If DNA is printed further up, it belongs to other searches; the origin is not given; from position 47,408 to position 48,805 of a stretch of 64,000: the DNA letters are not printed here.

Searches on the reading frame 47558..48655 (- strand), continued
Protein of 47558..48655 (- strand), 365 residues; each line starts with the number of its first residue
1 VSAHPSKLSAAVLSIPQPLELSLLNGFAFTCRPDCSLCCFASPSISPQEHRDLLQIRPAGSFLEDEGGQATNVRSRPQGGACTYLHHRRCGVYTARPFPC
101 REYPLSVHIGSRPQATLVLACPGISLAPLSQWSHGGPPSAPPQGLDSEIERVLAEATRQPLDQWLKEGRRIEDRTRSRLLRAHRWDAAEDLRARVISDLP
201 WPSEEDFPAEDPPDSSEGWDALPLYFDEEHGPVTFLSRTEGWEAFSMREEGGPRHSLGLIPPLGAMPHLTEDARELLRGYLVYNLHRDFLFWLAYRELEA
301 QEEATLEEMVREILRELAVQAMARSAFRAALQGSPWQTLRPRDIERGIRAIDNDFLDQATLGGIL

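Call 29: find_related_loci(query=A1, collection=genome_contigs, flank=6000)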
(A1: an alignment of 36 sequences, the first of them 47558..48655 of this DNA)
Query A1 (365 aa) in genome_contigs; peptide patterns used: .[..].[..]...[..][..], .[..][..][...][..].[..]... (x = any residue, [..] = any of these).
182 stretches matched a pattern; 146 encode a relative of the query (tblastn E <= 1e-3); the best 80 are kept; 80 distinct loci.
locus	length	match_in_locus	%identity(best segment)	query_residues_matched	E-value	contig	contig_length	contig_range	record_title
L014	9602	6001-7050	48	14-365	3e-95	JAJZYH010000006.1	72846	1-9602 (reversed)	MAG: Thermoplasmata archaeon isolate TL1-5.bin18 NODE_297_length_72846_cov_25.667707, whole genome shotgun sequence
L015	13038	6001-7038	44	19-365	4e-95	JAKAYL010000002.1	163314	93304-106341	MAG: Thermoplasmata archaeon isolate YS4.bin60 NODE_29_length_163314_cov_10.414218, whole genome shotgun sequence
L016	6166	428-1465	44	18-365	2e-83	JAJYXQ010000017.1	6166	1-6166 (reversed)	MAG: Thermoplasmata archaeon isolate FK3.bin56 NODE_24620_length_6166_cov_1.719159, whole genome shotgun sequence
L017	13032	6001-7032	40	18-362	4e-83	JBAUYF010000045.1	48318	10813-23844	MAG: Thermoplasmata archaeon isolate MFD09290_ilm_asm_bin4 k127_316460, whole genome shotgun sequence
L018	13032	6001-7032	39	18-362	9e-82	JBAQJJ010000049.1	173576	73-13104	MAG: Thermoplasmata archaeon isolate MFD06594_ilm_asm_bin23 k127_134366, whole genome shotgun sequence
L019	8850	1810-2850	44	16-365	1e-80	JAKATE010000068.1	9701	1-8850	MAG: Thermoplasmata archaeon isolate YP2.bin30 NODE_6124_length_9701_cov_2.114895, whole genome shotgun sequence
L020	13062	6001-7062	41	5-362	5e-79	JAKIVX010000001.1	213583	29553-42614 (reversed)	MAG: Thermoplasmata archaeon isolate AcS1-67 NODE_31_length_213583_cov_16.544715, whole genome shotgun sequence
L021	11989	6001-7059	41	6-362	2e-76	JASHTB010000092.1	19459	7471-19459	MAG: Thermoplasmata archaeon isolate JOPF142 JOPF_A102_contig_92563, whole genome shotgun sequence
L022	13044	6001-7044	41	11-359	1e-74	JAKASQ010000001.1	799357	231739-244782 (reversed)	MAG: Thermoplasmata archaeon isolate YP1.bin63 NODE_5_length_799357_cov_57.063534, whole genome shotgun sequence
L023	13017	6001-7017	42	19-362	2e-74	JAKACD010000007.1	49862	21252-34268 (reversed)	MAG: Thermoplasmata archaeon isolate WH2.bin83 NODE_1003_length_49862_cov_5.370644, whole genome shotgun sequence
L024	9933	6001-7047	40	12-362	6e-74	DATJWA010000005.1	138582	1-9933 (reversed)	MAG TPA_asm: Thermoplasmata archaeon isolate SMAG_U15087 k141_4137520, whole genome shotgun sequence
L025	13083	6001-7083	38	1-362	3e-73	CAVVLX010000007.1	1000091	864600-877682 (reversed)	MAG: uncultured Thermoplasmata archaeon isolate MFD09222.bin.2.58 genome assembly, contig: contig_64922, whole genome sh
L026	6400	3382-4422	40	16-362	2e-72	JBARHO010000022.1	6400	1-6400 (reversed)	MAG: Thermoplasmata archaeon isolate MFD06228_ilm_asm_bin8 k127_211804, whole genome shotgun sequence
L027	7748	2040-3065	42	19-365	7e-72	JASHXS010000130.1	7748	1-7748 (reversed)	MAG: Thermoplasmata archaeon isolate JOPF263 JOPF_AWAY_contig_878619, whole genome shotgun sequence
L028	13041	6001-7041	40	12-362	6e-72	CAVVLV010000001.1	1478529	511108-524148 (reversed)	MAG: uncultured Thermoplasmata archaeon isolate MFD09222.bin.2.62 genome assembly, contig: contig_54099, whole genome sh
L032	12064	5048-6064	42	19-362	6e-71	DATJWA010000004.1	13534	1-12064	MAG TPA_asm: Thermoplasmata archaeon isolate SMAG_U15087 k141_4819693, whole genome shotgun sequence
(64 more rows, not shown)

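Call 34: predict_structure(alignment_id=A1)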
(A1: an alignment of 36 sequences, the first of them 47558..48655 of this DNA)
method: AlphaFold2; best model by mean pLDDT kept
length: 365 residues; sequences in the alignment: 36
mean_pLDDT: 92.1   pTM: 0.90
mean pLDDT of the five models: 92.1, 91.6, 91.4, 91.2, 88.1
residues with pLDDT >= 90: 300; 70-90: 49; 50-70: 3; < 50: 13
segments of 3 or more residues with pLDDT < 50: 1-13
pLDDT, mean of each block of 10 residues (from residue 1): 43 65 97 90 89 91 91 92 91 84 94 97 97 91 96 89 94 95 93 96 97 93 94 96 97 96 95 98 98 95 95 98 98 96 98 96 93
secondary structure, 60 per line:
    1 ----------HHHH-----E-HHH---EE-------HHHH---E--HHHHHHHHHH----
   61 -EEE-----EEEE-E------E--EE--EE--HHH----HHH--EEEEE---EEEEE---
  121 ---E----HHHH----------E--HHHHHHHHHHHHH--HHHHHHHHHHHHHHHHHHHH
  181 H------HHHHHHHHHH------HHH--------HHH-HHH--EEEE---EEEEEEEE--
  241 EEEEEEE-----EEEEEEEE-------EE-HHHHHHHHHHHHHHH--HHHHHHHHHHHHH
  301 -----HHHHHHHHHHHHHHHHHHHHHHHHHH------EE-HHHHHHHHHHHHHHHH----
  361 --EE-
elements in order: H11-14 H37-40 H47-56 E62-64 E70-73 E105-109 E113-117 H129-132 H146-158 H161-181 H188-197 E224-227 E231-238 E241-247 E253-260 H271-285 H288-300 H306-331 H341-356

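Call 49: fold_search(model_id=the predicted structure, library=pdb)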
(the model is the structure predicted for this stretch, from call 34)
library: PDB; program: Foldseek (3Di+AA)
matches with E <= 10: 155; with E <= 0.001: 0
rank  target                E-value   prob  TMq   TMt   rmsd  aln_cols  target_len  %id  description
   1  3fhx_B                1.1e+00  0.14  0.16  0.18  15.0       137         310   10  Crystal structure of D235A mutant of human pyridoxal kinase (released 2008-12-23)
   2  8cuk_B                1.6e+00  0.06  0.09  0.10   7.0        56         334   18  X-ray Structure of the WD40 domain of HOPS subunit Vps11 from Yeast (released 2022-05-25)
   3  1mbb                  1.9e+00  0.21  0.09  0.10   8.4        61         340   16  OXIDOREDUCTASE (released 1996-10-14)
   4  9ln8_D                2.0e+00  0.10  0.11  0.22  11.5       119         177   14  Structure of NAP1 in complex with H2A.Z-H2B (released 2025-12-24)
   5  2q85                  2.4e+00  0.18  0.08  0.09   8.3        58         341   17  Crystal Structure of E. Coli Mur B bound to a Naphthyl Tetronic Acid inihibitor (released 2007-06-26)
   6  6tji_A                2.4e+00  0.08  0.09  0.09   6.6        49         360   16  Crystal structure of the computationally designed Cake10 protein (released 2020-05-06)
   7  1esq_A                2.5e+00  0.06  0.13  0.18  12.0       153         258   12  CRYSTAL STRUCTURE OF THIAZOLE KINASE MUTANT (C198S) WITH ATP AND THIAZOLE PHOSPHATE. (released 2000-08-09)
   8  7qhs_5                2.6e+00  0.09  0.14  0.09   7.1       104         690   23  S. cerevisiae CMGE nucleating origin DNA melting (released 2022-06-15)
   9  8wr2_B                2.6e+00  0.07  0.15  0.17  15.5       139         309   12  Crystal Structure of Human Pyridoxal Kinase with bound Luteolin (released 2024-03-20)
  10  8pr9_A                2.9e+00  0.07  0.09  0.29   6.8        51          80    8  The structure of v13Bagel2 (released 2024-07-24)
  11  6hwh_W                2.9e+00  0.04  0.11  0.18  10.0       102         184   18  Structure of a functional obligate respiratory supercomplex from Mycobacterium smegmatis (released 2018-11-07)
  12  8cuk_A                2.9e+00  0.04  0.09  0.10   7.4        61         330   18  X-ray Structure of the WD40 domain of HOPS subunit Vps11 from Yeast (released 2022-05-25)
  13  8qys_K                2.9e+00  0.03  0.07  0.09  20.4       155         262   10  Human preholo proteasome 20S core particle (released 2024-02-21)
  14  8yiz_K                2.9e+00  0.02  0.07  0.11  19.8       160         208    9  Cryo-EM structure of human proteasome assembly intermediate preholo-2 (released 2025-01-15)
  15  1jof_A                3.1e+00  0.10  0.08  0.08   5.8        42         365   17  Neurospora crassa 3-carboxy-cis,cis-mucoante lactonizing enzyme (released 2002-04-12)
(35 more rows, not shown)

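Call 58: search_protein_representatives(alignment_id=A1)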
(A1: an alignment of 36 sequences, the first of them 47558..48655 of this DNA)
Query: 36 sequences, 356 profile positions. Proteins with E-value up to 0.001 (for the whole library): 678; up to 1e-10: 234; up to 1e-30: 140. The best 150 are listed.
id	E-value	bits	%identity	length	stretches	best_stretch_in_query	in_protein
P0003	1.0e-135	469.2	-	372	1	4-356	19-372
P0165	1.4e-134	465.5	-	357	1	9-356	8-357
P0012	1.9e-132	458.5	-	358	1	4-356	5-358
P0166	1.6e-130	452.1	-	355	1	7-356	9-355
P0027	9.5e-126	436.4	-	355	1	9-356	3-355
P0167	1.2e-125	436.1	-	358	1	7-356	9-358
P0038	1.3e-124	432.7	-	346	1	11-356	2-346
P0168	9.2e-123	426.6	-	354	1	7-354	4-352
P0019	6.1e-122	423.9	-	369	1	7-356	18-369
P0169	1.4e-117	409.6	-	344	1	11-354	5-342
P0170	5.9e-117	407.5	-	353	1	8-356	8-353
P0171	7.3e-117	407.2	-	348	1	9-356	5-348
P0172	2.8e-116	405.3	-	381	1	7-356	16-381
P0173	7.0e-116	404.0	-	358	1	8-356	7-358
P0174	9.4e-116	403.6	-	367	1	8-356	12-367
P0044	1.2e-106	373.6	-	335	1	20-356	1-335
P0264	3.4e-47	178.0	-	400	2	203-307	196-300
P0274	1.3e-39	153.0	-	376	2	11-148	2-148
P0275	1.3e-38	149.8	-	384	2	9-116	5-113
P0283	8.7e-36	140.5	-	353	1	17-356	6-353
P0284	3.1e-35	138.7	-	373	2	9-120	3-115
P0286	8.5e-35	137.3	-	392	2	6-187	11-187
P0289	4.4e-34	134.9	-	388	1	6-354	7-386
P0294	1.1e-31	127.0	-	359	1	10-356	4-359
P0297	1.2e-30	123.6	-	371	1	11-355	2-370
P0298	2.3e-30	122.7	-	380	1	12-354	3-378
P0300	5.7e-30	121.4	-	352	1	13-356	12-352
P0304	1.5e-29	120.0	-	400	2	13-186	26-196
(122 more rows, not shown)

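Call 59: search_protein_families(library=ncbifam, proteins=[P0264, P0274, P0275, P0284, P0286, P0289, P0297, P0298, P0304, P0294], max_evalue=0.01)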
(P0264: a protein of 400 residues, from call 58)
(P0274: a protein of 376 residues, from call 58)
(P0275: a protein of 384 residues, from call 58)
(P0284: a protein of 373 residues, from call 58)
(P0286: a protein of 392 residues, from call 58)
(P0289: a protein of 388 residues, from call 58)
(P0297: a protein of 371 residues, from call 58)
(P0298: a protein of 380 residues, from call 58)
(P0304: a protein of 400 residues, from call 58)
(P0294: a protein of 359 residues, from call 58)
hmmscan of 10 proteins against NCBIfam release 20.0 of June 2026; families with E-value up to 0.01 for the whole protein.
P0264 (400 aa): 0 families

P0274 (376 aa): 0 families

P0275 (384 aa): 0 families

P0284 (373 aa): 0 families

P0286 (392 aa): 0 families

P0289 (388 aa): 0 families

P0297 (371 aa): 1 family
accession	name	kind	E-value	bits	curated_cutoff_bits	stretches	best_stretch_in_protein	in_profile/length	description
NF003574.0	PRK05248.1-1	equivalog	0.0076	16.4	197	0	328-366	64-102/120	protein YacL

P0298 (380 aa): 0 families

P0304 (400 aa): 0 families

P0294 (359 aa): 0 families

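Call 62: search_protein_families(library=ncbifam, proteins=[L007:6727-8004:+, L005:5339-5992:+], max_evalue=0.01)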
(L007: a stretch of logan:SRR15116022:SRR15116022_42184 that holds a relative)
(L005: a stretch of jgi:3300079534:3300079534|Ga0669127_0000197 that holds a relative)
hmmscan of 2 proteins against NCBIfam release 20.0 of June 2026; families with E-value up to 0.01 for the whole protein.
L007:6727-8004:+ (425 aa): 3 families
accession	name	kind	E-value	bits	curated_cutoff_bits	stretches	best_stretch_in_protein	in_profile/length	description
TIGR02442.1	Cob-chelat-sub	hypoth_equivalog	1.7e-32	112.7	779.45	1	142-376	404-638/641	putative cobaltochelatase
TIGR02031.1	BchD-ChlD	equivalog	2.5e-21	76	499.55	1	145-377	347-598/608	magnesium chelatase ATPase subunit D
NF009943.0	PRK13406.1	equivalog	3.3e-17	62.2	571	1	140-376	323-565/585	magnesium chelatase subunit D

L005:5339-5992:+ (217 aa): 0 families

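Call 65: search_protein_families(library=pfam, proteins=[L014:4373-5962:-, L014:4472-5350:+, L014:5381-5965:+, L014:7050-8015:-, L014:6804-8027:+, L014:8307-9101:+, L014:1913-3925:+], max_evalue=0.001)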
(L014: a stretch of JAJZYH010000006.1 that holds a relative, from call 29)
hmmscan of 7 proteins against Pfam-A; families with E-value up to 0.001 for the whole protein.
L014:4373-5962:- (529 aa): 2 families
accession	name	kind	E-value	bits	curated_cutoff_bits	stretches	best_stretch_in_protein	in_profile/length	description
PF02729.26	OTCace_N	-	9.3e-47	159.3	29.9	1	220-362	1-148/148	Aspartate/ornithine carbamoyltransferase, carbamoyl-P binding domain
PF00185.30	OTCace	-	2.7e-29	102.7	29.4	1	369-517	2-156/157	Aspartate/ornithine carbamoyltransferase, Asp/Orn binding domain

L014:4472-5350:+ (292 aa): 0 families

L014:5381-5965:+ (194 aa): 1 family
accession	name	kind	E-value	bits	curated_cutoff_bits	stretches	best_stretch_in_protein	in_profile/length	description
PF01814.28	Hemerythrin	-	5.8e-06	27.3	25.3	1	118-178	3-59/127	Hemerythrin HHE cation binding domain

L014:7050-8015:- (321 aa): 3 families
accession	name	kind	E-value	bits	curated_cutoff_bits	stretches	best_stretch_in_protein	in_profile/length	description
PF13561.12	adh_short_C2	-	4.6e-50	170.9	27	1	46-278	6-234/236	Enoyl-(Acyl carrier protein) reductase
PF00106.31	adh_short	-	3.6e-44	151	26.6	1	37-224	1-187/195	short chain dehydrogenase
PF08659.16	KR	-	2.8e-08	34.3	22.6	1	39-155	3-123/180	KR domain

L014:6804-8027:+ (407 aa): 0 families

L014:8307-9101:+ (264 aa): 0 families

L014:1913-3925:+ (670 aa): 0 families

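Call 69: list_cluster_members(proteins=[P0289, P0294, P0297, P0298, P0274, P0286, P0304, P0283, P0300, P0264])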
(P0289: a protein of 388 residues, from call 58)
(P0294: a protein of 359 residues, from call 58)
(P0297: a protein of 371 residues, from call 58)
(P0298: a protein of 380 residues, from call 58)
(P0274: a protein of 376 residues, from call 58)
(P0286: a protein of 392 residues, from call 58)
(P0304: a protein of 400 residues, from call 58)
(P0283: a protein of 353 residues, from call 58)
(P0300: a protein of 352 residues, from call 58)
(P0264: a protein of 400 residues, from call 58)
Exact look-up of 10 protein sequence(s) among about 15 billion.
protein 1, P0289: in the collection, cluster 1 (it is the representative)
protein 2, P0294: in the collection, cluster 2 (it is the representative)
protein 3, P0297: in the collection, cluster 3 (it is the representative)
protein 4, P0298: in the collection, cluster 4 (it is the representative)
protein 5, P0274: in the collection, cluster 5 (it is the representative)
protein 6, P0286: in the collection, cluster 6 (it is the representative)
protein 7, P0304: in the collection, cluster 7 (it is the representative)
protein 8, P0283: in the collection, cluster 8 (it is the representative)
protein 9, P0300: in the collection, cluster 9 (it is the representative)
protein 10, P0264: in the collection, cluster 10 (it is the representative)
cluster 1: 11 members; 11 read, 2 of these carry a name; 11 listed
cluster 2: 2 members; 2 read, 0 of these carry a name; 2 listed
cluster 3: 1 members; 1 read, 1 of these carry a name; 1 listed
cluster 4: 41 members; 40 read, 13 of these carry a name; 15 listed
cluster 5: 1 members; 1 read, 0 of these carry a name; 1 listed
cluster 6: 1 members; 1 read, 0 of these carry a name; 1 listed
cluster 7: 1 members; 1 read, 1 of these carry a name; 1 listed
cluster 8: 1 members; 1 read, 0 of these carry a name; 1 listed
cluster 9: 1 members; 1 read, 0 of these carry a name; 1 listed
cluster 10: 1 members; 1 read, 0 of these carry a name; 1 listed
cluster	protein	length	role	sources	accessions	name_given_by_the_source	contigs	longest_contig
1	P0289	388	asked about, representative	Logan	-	-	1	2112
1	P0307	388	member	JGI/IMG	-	Fe-S-cluster containining protein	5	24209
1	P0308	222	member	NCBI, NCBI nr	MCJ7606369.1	MAG: YkgJ family cysteine cluster protein, partial [Thermoplasmata archaeon] | YkgJ family cysteine cluster protein [Thermoplasmata archaeon]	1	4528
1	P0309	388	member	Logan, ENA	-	-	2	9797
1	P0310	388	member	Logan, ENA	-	-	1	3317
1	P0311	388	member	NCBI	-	-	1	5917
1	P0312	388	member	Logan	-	-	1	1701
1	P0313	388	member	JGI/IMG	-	-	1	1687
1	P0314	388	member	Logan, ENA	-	-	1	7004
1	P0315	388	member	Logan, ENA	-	-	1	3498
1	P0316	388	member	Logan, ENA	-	-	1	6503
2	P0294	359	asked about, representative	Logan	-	-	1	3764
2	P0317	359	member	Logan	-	-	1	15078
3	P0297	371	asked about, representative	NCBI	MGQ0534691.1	MAG: YkgJ family cysteine cluster protein [Methanobacteriota archaeon]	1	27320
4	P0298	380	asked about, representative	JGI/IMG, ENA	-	-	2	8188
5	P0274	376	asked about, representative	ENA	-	-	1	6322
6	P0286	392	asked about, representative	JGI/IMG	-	-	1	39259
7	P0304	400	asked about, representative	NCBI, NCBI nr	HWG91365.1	MAG TPA: YkgJ family cysteine cluster protein [Candidatus Thermoplasmatota archaeon] | YkgJ family cysteine cluster protein [Candidatus Thermoplasmatota archaeon]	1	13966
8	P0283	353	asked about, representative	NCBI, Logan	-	-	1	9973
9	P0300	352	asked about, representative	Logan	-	-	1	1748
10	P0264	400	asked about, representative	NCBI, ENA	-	-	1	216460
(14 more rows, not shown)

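Call 79: search_protein_families(library=pfam, proteins=[L006:5261-5890:-], max_evalue=10)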
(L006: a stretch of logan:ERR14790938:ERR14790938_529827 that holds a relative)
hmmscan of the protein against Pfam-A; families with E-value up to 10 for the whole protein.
L006:5261-5890:- (209 aa): 1 family
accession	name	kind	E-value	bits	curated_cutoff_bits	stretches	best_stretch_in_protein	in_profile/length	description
PF12793.13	SgrR_N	-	0.085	13.6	24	1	146-197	45-96/115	Sugar transport-related sRNA regulator N-term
